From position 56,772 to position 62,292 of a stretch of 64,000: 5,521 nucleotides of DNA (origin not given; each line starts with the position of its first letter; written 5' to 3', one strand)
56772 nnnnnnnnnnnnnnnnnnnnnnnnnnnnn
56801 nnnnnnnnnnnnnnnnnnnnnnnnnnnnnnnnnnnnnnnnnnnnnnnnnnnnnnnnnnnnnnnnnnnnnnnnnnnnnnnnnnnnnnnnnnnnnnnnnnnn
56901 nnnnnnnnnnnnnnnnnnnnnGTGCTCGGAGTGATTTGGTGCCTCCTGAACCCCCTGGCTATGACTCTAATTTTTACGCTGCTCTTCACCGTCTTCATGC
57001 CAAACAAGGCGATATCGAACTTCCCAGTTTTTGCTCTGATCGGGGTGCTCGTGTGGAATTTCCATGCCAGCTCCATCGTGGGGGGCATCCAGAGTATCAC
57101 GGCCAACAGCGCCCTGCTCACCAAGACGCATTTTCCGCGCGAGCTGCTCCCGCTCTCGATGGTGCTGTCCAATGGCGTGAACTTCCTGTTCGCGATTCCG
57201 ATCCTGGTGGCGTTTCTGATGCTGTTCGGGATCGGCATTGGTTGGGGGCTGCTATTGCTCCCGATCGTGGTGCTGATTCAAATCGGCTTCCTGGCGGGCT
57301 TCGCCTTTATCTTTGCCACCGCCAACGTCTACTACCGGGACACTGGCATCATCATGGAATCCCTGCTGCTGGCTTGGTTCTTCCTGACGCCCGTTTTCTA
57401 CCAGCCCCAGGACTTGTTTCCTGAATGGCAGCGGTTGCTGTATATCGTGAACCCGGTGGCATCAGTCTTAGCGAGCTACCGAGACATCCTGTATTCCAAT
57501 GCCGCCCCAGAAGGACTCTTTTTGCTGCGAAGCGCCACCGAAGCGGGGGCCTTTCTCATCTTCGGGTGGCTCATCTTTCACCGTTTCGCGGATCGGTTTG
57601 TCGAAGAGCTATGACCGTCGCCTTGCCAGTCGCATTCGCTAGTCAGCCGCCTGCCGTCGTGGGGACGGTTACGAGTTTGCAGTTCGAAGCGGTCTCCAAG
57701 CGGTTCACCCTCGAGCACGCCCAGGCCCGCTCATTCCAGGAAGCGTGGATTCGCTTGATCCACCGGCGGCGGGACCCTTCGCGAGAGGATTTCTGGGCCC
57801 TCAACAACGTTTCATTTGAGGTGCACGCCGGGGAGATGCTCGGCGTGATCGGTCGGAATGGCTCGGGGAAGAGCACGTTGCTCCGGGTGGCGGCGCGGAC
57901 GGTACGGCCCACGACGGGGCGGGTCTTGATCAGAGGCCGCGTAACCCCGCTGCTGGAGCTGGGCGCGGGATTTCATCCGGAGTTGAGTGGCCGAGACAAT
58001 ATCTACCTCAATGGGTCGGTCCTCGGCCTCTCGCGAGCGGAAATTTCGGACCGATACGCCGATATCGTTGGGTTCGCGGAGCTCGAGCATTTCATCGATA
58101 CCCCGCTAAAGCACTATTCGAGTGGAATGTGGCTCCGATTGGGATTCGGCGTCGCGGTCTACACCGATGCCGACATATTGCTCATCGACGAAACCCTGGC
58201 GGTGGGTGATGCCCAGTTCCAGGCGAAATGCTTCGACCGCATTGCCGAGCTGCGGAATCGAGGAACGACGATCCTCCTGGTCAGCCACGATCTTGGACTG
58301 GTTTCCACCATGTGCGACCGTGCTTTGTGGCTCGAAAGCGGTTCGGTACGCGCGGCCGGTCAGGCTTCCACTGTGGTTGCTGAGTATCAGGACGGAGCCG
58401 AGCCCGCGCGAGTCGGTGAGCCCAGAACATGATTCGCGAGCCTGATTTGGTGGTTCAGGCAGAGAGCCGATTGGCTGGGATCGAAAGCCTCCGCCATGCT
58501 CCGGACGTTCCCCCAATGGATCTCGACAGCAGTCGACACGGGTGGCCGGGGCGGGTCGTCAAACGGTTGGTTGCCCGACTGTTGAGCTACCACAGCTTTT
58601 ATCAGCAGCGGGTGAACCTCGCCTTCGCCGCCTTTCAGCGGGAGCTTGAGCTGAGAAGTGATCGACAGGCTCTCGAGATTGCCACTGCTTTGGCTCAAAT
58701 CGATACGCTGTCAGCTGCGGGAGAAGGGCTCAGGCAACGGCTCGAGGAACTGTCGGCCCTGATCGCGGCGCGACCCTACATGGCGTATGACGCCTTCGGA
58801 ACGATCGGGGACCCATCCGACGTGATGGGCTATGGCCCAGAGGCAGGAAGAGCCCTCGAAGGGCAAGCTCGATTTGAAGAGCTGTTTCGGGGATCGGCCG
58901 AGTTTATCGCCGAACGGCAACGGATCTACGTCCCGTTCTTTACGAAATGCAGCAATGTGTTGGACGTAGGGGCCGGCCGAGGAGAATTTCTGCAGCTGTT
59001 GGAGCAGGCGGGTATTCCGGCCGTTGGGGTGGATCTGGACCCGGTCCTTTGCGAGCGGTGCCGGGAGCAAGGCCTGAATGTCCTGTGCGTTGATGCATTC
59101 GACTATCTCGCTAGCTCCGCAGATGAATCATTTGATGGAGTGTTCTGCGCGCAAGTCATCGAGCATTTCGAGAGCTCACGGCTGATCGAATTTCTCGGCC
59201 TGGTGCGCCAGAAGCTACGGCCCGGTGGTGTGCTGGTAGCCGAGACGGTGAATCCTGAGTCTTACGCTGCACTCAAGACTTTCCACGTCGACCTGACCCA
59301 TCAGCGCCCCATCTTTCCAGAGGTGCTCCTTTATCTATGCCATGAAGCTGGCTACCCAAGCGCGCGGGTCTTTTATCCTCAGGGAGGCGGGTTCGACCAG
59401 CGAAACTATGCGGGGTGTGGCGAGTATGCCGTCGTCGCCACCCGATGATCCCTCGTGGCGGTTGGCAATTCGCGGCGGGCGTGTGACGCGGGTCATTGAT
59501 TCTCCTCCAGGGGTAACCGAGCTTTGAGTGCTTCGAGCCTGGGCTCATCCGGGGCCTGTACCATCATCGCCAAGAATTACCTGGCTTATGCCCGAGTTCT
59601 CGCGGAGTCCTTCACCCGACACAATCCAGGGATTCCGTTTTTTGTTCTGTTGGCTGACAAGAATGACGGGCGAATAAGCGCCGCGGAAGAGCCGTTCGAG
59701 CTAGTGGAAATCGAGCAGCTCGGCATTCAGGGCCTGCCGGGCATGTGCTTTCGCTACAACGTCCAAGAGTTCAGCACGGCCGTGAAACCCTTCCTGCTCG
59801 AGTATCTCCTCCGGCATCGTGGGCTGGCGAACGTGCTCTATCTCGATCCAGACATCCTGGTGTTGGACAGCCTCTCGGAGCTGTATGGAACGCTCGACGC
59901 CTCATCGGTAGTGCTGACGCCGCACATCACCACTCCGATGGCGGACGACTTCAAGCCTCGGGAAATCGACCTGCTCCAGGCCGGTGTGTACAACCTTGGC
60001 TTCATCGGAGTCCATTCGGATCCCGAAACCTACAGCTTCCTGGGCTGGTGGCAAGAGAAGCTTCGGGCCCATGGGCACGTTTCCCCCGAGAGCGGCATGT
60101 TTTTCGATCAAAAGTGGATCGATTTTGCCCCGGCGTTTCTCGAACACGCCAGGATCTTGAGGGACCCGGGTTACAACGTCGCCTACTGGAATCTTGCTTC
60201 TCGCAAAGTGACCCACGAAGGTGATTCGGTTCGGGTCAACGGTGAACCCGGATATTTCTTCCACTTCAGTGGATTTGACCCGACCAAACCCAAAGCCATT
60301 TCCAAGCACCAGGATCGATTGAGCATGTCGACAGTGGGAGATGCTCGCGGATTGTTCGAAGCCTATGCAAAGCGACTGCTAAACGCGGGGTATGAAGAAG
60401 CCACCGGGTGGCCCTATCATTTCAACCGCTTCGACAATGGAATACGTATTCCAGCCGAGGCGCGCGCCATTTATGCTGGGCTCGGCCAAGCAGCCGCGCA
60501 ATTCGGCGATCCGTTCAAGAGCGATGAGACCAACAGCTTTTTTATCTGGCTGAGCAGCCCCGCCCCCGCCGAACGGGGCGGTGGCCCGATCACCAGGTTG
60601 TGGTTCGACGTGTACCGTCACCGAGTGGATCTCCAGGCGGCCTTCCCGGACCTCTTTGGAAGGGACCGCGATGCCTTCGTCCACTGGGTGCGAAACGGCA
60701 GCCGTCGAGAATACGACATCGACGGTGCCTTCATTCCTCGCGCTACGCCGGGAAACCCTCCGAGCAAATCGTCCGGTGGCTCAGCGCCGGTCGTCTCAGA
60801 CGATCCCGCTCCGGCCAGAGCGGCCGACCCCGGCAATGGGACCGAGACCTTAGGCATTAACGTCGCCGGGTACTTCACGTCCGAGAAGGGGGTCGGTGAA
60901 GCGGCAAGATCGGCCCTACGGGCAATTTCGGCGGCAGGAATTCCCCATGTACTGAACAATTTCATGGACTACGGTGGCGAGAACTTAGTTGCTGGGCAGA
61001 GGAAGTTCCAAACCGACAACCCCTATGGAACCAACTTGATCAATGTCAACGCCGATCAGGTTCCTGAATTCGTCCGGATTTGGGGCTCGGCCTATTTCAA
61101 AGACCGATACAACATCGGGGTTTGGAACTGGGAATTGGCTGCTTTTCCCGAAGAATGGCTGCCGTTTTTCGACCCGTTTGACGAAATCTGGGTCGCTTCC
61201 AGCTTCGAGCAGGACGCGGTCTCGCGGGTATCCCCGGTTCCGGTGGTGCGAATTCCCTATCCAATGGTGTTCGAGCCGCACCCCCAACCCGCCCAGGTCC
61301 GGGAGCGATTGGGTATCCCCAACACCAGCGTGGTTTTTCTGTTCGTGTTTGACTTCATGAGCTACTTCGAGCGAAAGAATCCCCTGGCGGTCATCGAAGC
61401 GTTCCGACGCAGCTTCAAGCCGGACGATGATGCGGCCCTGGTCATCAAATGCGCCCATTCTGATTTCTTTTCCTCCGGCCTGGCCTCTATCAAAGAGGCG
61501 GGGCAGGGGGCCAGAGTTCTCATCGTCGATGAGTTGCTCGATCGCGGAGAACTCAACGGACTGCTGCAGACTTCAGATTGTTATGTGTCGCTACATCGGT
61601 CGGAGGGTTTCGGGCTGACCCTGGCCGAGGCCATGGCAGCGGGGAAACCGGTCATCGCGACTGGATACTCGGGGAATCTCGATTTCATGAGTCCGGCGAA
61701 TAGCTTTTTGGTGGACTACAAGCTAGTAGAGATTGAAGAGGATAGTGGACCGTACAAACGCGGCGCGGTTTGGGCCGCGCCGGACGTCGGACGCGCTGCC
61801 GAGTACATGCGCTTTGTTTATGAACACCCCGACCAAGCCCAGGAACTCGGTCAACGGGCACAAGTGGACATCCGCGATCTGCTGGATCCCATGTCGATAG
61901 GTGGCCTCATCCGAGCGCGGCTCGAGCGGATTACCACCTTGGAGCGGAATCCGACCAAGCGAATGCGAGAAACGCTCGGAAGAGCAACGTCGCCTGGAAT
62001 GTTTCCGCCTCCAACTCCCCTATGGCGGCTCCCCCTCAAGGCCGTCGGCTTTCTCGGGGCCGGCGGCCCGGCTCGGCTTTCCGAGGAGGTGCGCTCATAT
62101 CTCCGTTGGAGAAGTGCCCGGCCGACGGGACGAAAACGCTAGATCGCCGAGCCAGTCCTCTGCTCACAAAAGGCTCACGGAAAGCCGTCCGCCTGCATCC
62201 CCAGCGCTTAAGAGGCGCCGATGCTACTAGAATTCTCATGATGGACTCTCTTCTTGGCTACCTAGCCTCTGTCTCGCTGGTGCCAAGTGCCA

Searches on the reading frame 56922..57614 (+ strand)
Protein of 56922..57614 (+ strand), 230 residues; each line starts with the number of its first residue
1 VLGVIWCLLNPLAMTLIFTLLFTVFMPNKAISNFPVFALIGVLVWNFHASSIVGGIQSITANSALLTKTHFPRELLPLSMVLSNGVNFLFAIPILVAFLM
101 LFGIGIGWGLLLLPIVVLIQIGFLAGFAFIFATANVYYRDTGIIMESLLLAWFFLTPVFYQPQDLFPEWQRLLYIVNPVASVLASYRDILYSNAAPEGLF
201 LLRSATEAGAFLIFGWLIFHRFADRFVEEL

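Call 3: search_protein_families(library=pfam, proteins=[window:56922-57614:+], max_evalue=0.01)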
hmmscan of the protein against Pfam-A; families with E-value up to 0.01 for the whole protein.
window:56922-57614:+ (230 aa): 1 family
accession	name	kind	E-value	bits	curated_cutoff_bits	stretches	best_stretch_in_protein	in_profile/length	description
PF01061.29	ABC2_membrane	-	2.1e-10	40.9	26.9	1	2-191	20-211/211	ABC-2 type transporter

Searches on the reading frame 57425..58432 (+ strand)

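Call 3: search_protein_families(library=pfam, proteins=[window:57425-58432:+], max_evalue=0.01)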
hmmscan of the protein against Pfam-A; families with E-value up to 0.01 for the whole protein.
window:57425-58432:+ (335 aa): 4 families
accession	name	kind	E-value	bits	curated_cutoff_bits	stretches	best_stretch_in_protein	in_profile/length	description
PF00005.33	ABC_tran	-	7.9e-20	72.3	25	1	126-258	1-136/137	ABC transporter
PF13304.12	AAA_21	-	8.7e-06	26.4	27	1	140-156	3-19/304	AAA domain, putative AbiEii toxin, Type IV TA system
PF13555.12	AAA_29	-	0.0015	18.7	27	1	128-153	14-39/61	P-loop containing region of AAA domain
PF13191.12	AAA_16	-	0.006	17.5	32.6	0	134-176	20-63/167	AAA ATPase domain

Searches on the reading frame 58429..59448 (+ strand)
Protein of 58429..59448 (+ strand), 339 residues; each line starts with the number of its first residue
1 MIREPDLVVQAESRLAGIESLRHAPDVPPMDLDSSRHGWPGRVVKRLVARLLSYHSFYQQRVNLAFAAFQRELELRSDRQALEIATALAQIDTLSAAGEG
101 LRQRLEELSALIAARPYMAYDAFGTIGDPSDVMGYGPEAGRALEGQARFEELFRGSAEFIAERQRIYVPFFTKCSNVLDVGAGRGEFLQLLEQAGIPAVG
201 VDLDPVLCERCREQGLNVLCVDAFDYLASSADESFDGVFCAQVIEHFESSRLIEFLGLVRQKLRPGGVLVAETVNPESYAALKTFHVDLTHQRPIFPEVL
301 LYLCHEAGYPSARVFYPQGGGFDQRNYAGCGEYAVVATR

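Call 3: search_protein_families(library=pfam, proteins=[window:58429-59448:+], max_evalue=0.01)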
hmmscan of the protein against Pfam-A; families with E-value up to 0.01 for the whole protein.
window:58429-59448:+ (339 aa): 9 families
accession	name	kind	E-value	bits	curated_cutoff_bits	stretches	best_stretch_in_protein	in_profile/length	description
PF13489.12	Methyltransf_23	-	5.7e-15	55.9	27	1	172-281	21-126/164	Methyltransferase domain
PF08241.18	Methyltransf_11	-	3e-14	53.8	21.2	1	178-270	1-94/95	Methyltransferase domain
PF13649.12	Methyltransf_25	-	5.3e-13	49.9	27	1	177-267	1-97/97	Methyltransferase domain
PF08242.18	Methyltransf_12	-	7.6e-12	46.3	30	1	178-269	1-98/98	Methyltransferase domain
PF07021.18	MetW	-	1.5e-10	41.5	21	1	172-249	12-90/193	Methionine biosynthesis protein MetW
PF13847.12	Methyltransf_31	-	8.4e-10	38.9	27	1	175-275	5-113/145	Methyltransferase domain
PF01728.25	FtsJ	-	1.9e-06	28.4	24.1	1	170-283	18-149/181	FtsJ-like methyltransferase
PF02353.26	CMAS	-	1e-05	25.4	27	1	175-298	64-192/273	Mycolic acid cyclopropane synthetase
PF05891.18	Methyltransf_PK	-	0.0052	16.8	27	0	154-272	36-160/218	AdoMet dependent proline di-methyltransferase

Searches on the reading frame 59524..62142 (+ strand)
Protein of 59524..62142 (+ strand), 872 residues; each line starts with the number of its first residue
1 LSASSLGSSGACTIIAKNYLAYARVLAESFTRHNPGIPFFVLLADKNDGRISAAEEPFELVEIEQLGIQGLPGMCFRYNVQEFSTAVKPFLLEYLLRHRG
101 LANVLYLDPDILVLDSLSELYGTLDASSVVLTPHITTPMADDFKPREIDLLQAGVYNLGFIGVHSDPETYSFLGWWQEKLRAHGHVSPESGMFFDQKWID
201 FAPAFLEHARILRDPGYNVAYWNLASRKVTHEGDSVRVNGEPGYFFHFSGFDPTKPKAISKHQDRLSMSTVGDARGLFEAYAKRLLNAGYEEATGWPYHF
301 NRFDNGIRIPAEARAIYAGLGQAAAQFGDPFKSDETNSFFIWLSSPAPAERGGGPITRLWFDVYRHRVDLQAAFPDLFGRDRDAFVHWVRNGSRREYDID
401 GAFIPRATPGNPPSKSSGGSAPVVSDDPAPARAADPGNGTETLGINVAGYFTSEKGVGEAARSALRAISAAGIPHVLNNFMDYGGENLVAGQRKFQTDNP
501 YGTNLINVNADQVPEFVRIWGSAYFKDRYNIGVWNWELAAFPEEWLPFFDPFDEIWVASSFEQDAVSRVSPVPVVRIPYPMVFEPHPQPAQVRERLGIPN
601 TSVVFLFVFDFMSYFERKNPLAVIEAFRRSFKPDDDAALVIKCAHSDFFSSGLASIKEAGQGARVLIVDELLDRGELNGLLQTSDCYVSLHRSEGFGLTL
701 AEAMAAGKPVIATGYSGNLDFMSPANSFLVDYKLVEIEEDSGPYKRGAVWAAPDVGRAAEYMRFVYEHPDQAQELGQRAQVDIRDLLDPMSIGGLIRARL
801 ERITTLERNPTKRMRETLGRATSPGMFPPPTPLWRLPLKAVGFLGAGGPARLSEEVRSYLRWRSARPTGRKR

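Call 10: search_protein_families(library=pfam, proteins=[window:59524-62142:+], max_evalue=0.01)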
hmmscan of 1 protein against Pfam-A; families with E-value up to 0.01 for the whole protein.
window:59524-62142:+ (872 aa): 4 families
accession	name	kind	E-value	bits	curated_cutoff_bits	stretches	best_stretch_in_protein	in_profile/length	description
PF00534.26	Glycos_transf_1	-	9.3e-16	58.3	26.4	1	593-776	6-166/172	Glycosyl transferases group 1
PF13692.12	Glyco_trans_1_4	-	1e-10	42.5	27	1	606-730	5-124/142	Glycosyl transferases group 1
PF20706.3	GT4-conflict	-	2.7e-06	27.1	26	1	637-726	233-324/385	Family 4 Glycosyltransferase in conflict systems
PF03407.22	Nucleotid_trans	-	0.0089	16.5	22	0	102-185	67-141/208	Nucleotide-diphospho-sugar transferase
